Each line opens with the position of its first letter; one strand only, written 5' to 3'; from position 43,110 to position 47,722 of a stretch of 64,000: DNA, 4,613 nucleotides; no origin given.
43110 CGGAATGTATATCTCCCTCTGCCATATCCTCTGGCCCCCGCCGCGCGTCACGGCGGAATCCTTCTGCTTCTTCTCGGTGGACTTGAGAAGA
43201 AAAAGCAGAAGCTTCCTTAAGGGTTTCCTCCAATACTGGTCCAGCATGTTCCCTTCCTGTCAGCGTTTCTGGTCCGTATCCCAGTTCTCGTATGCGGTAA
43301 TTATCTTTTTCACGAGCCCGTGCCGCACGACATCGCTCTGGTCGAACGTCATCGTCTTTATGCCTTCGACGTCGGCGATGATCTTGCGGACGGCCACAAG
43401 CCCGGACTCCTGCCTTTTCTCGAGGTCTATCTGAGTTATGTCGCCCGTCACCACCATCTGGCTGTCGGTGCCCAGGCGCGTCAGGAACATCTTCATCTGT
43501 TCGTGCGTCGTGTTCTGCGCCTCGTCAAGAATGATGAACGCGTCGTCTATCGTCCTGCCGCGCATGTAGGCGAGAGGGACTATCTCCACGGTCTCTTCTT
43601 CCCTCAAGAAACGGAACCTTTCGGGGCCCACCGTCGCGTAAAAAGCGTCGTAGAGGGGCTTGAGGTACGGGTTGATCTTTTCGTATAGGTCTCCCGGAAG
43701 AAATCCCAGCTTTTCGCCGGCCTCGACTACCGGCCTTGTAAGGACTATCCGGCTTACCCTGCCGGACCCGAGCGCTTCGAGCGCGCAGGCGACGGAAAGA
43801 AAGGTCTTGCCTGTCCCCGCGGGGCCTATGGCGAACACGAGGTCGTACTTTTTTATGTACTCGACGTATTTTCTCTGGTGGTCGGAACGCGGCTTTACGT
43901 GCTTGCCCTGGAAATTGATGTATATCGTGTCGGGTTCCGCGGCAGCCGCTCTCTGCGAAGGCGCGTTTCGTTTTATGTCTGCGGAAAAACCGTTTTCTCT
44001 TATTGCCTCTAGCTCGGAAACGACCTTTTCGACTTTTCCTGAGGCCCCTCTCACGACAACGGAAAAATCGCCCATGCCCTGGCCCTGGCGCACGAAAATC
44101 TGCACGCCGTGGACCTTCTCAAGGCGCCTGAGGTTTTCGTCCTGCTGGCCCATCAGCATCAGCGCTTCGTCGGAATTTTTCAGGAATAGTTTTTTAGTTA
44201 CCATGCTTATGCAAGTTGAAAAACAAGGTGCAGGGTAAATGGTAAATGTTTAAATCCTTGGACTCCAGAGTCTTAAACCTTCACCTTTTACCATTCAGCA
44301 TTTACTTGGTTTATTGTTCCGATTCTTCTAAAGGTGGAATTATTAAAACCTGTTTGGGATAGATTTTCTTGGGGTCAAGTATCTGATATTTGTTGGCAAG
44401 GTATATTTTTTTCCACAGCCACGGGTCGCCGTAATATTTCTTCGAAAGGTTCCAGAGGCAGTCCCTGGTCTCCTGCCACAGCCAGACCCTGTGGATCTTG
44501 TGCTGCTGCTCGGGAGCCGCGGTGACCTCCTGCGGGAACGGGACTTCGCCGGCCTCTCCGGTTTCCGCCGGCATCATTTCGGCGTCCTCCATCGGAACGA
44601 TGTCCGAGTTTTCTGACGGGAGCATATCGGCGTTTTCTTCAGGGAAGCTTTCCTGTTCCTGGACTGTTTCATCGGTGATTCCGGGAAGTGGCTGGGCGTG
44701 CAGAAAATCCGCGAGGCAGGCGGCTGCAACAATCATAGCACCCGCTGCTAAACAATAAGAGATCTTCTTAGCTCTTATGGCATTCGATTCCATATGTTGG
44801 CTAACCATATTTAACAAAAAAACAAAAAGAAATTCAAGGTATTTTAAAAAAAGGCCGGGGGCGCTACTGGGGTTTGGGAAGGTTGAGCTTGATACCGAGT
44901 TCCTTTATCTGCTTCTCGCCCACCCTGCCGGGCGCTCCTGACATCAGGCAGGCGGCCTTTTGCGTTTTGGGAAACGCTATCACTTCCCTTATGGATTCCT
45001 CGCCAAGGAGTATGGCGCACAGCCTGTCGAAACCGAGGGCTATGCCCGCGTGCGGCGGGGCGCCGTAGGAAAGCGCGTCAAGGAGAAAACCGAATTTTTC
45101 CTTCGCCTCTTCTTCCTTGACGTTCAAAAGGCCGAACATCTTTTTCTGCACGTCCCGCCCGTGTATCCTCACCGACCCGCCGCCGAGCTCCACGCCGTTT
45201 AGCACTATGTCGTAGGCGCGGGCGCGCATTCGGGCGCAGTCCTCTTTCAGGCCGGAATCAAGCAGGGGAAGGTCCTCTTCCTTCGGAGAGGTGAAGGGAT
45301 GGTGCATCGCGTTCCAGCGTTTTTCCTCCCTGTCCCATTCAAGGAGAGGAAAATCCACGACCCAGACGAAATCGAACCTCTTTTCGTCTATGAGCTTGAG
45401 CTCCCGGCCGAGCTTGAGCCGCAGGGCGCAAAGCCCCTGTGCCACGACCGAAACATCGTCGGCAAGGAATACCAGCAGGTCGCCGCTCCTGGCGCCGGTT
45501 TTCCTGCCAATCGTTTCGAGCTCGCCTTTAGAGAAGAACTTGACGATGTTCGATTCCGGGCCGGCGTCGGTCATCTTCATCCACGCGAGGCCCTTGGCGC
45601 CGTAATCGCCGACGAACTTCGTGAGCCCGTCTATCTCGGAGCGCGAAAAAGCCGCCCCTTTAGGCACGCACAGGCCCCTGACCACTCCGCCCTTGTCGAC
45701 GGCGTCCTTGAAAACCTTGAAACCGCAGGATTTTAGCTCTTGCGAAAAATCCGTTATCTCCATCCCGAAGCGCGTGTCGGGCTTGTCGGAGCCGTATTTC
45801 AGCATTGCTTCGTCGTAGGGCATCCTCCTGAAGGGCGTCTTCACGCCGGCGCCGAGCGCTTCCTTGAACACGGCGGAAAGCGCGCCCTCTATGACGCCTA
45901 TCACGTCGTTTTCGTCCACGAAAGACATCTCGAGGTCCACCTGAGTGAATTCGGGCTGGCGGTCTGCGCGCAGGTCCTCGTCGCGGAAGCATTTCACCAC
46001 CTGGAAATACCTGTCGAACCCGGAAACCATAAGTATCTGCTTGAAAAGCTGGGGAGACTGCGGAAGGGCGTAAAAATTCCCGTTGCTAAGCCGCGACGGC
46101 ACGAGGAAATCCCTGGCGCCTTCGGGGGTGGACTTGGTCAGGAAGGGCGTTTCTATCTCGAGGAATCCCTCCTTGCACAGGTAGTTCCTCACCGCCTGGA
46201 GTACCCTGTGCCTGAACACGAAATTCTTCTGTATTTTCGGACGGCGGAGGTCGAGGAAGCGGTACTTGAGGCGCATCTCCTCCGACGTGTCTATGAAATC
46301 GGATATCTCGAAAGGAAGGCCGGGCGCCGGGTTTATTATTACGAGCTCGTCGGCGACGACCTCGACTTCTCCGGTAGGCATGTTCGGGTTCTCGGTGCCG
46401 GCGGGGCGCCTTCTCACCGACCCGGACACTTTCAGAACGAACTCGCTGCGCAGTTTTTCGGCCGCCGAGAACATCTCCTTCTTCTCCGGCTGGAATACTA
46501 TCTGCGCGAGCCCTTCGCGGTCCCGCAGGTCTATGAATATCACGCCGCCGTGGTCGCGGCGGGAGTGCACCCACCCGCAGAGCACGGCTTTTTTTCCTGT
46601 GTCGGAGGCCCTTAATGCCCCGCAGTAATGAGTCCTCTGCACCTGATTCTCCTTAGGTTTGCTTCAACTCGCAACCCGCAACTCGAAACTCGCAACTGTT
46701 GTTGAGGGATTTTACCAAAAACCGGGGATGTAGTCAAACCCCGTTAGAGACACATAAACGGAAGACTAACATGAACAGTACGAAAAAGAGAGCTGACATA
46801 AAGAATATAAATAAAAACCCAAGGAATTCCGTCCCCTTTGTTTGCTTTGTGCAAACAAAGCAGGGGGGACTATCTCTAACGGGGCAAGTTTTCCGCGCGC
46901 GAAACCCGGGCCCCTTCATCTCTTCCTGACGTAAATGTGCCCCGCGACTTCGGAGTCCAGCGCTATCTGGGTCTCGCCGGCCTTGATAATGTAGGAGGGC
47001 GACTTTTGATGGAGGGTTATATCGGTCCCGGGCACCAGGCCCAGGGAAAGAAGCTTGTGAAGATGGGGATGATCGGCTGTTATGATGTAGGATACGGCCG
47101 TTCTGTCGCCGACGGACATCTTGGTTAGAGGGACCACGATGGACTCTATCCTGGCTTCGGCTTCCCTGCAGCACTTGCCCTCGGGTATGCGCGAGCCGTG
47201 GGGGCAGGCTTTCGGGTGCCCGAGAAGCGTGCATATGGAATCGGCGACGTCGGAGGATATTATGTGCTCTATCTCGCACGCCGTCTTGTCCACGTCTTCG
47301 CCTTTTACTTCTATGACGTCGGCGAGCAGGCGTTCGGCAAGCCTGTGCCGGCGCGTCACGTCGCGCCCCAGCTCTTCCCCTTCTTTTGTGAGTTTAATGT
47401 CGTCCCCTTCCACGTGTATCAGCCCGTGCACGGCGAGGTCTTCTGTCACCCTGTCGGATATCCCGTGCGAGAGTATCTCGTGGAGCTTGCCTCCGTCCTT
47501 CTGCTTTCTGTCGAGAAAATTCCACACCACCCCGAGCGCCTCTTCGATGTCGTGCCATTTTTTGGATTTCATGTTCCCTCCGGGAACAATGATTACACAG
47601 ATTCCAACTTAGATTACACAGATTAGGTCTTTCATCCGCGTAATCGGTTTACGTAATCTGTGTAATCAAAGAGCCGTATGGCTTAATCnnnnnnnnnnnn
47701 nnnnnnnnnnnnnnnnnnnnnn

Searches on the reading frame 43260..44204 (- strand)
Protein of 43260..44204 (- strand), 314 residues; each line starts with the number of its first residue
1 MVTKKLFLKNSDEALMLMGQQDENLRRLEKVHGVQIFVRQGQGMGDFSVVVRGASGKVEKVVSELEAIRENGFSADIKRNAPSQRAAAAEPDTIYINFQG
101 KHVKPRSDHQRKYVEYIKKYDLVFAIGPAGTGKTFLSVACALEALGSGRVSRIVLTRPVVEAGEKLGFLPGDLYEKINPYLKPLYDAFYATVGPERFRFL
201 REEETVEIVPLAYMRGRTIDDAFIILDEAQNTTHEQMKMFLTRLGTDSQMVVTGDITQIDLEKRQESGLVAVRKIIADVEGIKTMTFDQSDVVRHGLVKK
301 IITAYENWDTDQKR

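Call 111: search_protein_families(library=pfam, proteins=[window:43260-44204:-], max_evalue=0.001)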
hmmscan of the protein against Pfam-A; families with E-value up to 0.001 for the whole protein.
window:43260-44204:- (314 aa): 5 families
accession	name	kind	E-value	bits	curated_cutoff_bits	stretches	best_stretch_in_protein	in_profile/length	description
PF02562.22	PhoH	-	5.6e-91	304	27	1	103-306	2-205/205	PhoH-like protein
PF13245.12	AAA_19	-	3.3e-07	31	25.1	1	110-259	1-129/134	AAA domain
PF13604.12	AAA_30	-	2.4e-06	27.9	27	1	108-259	4-128/191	AAA domain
PF01695.23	IstB_IS21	-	0.00014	21.8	24.1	1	103-154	75-126/238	IstB-like ATP binding protein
PF13401.12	AAA_22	-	0.00046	21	27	0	122-244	7-108/130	AAA domain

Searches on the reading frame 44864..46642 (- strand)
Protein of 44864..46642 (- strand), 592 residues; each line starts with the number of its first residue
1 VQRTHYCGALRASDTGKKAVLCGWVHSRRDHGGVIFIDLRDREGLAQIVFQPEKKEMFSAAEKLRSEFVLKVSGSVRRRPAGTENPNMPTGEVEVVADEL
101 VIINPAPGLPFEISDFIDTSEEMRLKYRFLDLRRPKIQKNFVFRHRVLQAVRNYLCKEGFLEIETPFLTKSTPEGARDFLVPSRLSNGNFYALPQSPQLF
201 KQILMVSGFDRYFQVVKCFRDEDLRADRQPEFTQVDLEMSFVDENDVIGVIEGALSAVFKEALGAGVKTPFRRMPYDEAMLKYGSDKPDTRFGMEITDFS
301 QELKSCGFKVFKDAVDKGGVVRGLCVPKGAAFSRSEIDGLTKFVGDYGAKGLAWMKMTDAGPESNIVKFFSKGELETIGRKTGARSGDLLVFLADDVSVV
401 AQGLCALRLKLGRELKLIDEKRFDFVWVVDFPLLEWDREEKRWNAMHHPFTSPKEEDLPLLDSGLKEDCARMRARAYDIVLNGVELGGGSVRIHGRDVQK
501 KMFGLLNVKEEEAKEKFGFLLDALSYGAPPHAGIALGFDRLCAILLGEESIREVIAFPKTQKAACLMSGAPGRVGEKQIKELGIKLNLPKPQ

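Call 111: search_protein_families(library=pfam, proteins=[window:44864-46642:-], max_evalue=0.001)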
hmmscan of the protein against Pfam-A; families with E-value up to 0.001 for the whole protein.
window:44864-46642:- (592 aa): 3 families
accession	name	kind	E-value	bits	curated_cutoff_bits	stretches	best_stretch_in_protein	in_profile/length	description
PF00152.25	tRNA-synt_2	-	2.2e-125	418.2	25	1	120-561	1-308/308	tRNA synthetases class II (D, K and N)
PF02938.19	GAD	-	3.3e-25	88.6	23.4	1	311-402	1-93/95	GAD domain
PF01336.31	tRNA_anti-codon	-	6.8e-19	68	27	1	20-103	2-75/75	OB-fold nucleic acid binding domain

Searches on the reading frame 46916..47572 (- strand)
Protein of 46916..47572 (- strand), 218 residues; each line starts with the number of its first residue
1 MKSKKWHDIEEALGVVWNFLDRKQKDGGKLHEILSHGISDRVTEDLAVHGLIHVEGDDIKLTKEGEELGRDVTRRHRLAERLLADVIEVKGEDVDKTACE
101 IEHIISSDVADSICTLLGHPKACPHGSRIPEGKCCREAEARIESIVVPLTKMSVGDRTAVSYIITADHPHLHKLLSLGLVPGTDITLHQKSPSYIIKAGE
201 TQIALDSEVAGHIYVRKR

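Call 111: search_protein_families(library=pfam, proteins=[window:46916-47572:-], max_evalue=0.001)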
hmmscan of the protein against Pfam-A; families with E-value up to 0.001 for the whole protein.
window:46916-47572:- (218 aa): 2 families
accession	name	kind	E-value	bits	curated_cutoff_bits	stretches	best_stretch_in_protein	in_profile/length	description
PF02742.21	Fe_dep_repr_C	-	2.7e-26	91.8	27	1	62-131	1-70/70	Iron dependent repressor, metal binding and dimerisation domain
PF04023.20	FeoA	-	1.8e-14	54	23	1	147-216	1-73/74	FeoA domain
